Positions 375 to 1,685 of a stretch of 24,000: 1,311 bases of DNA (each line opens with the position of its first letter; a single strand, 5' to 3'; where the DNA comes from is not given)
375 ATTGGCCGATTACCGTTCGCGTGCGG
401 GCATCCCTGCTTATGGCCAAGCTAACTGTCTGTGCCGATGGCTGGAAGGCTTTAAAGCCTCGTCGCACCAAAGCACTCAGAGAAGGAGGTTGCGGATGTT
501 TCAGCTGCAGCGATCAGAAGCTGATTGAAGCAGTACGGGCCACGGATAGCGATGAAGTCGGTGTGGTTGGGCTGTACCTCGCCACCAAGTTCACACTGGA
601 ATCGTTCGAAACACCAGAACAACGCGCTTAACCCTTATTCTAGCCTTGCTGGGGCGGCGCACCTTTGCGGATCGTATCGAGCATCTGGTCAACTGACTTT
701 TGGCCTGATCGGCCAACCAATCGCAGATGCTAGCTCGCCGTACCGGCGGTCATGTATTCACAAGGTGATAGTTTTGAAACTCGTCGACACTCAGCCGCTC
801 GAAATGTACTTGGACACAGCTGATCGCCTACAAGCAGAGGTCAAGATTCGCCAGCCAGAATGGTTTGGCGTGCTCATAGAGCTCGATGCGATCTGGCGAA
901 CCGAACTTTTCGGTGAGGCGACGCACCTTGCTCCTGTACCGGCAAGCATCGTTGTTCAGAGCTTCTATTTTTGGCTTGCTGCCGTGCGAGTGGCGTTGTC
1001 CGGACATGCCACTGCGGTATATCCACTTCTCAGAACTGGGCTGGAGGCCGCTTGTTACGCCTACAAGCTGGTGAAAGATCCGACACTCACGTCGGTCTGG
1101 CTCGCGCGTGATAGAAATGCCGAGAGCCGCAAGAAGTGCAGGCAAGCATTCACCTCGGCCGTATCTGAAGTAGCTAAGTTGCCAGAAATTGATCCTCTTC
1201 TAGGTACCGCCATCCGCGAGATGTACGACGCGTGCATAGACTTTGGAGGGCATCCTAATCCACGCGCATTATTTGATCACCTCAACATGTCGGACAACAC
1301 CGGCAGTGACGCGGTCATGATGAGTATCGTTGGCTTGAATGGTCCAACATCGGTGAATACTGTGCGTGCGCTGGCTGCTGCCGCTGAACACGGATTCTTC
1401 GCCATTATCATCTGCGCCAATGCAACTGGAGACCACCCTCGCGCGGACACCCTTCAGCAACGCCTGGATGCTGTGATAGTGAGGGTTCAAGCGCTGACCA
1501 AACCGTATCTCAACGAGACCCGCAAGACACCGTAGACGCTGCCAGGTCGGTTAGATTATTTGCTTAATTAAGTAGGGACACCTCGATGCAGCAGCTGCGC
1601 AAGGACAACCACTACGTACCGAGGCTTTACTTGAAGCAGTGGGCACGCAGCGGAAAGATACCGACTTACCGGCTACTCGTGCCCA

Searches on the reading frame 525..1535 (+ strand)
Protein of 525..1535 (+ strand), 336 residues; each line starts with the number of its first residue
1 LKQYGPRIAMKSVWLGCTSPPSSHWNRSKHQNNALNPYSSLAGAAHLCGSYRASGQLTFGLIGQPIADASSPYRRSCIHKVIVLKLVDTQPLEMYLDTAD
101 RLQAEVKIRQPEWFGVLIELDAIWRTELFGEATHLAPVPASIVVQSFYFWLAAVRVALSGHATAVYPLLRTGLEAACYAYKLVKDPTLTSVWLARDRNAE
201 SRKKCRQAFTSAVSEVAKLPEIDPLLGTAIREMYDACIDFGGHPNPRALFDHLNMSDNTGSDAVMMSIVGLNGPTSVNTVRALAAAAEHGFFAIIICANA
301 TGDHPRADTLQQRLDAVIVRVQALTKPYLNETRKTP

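Call 7: search_protein_families(library=pfam, proteins=[window:525-1535:+], max_evalue=0.001)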
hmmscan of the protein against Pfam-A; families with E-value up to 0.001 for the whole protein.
window:525-1535:+ (336 aa): 0 families

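Call 13: search_protein_families(library=padloc, proteins=[window:525-1535:+], max_evalue=0.01)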
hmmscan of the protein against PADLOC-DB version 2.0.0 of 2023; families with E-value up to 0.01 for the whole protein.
window:525-1535:+ (336 aa): 0 families

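Call 23: search_protein_families(library=ncbifam, proteins=[window:525-1535:+], max_evalue=0.01)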
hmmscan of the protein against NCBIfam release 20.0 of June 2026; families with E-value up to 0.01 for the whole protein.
window:525-1535:+ (336 aa): 0 families

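Call 93: search_protein_families(library=phrogs, proteins=[window:525-1535:+], max_evalue=0.001)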
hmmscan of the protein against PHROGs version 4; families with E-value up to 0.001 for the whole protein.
window:525-1535:+ (336 aa): 1 family
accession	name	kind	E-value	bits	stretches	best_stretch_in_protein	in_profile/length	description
phrog_36906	-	unknown function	1.8e-27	97.9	1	105-307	21-222/252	-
